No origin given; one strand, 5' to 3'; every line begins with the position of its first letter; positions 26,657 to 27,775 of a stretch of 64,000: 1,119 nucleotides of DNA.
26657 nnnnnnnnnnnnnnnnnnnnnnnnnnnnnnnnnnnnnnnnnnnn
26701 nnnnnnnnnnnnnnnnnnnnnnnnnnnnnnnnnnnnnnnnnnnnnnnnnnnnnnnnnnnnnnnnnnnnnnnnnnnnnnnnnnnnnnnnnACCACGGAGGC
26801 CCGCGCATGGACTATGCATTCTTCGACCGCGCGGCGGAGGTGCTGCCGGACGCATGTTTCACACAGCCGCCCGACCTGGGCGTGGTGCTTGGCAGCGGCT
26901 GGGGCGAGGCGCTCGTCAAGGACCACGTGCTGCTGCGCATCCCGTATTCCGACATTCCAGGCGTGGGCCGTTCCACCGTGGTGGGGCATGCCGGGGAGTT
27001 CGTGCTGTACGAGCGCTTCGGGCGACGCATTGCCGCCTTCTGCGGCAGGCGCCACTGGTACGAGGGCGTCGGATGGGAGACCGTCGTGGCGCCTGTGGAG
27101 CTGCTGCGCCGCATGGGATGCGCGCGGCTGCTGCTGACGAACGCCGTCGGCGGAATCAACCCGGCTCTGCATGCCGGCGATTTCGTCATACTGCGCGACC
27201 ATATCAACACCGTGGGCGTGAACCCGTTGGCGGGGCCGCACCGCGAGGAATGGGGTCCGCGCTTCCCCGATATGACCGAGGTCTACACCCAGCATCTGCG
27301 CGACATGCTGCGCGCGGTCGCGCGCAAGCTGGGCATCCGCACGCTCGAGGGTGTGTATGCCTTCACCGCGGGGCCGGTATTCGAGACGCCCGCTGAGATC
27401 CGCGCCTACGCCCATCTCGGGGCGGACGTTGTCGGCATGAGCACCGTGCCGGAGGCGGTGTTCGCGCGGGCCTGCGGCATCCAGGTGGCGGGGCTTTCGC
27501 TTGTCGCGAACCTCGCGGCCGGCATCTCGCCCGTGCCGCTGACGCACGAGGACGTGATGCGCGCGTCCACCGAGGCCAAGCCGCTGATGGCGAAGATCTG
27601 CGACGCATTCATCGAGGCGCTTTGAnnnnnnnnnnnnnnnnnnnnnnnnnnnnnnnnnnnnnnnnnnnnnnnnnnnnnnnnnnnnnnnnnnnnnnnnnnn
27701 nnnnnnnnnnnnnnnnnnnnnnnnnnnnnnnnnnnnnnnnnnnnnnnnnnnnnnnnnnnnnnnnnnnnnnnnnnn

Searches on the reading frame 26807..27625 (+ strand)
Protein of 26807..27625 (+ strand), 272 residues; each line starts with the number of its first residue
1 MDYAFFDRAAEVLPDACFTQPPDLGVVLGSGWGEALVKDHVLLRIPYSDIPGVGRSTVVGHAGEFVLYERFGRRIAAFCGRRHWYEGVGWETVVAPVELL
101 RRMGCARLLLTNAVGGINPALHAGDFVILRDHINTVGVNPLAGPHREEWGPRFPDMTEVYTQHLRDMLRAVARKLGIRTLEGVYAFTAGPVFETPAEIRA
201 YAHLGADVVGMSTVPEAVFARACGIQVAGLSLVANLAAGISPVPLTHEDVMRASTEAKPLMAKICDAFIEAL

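Call 11: search_protein_families(library=pfam, proteins=[window:26807-27625:+], max_evalue=0.001)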
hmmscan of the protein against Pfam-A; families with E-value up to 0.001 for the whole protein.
window:26807-27625:+ (272 aa): 1 family
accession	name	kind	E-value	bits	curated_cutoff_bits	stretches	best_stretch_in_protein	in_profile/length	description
PF01048.26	PNP_UDP_1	-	2.9e-51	174.6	25.1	1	24-270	2-233/233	Phosphorylase superfamily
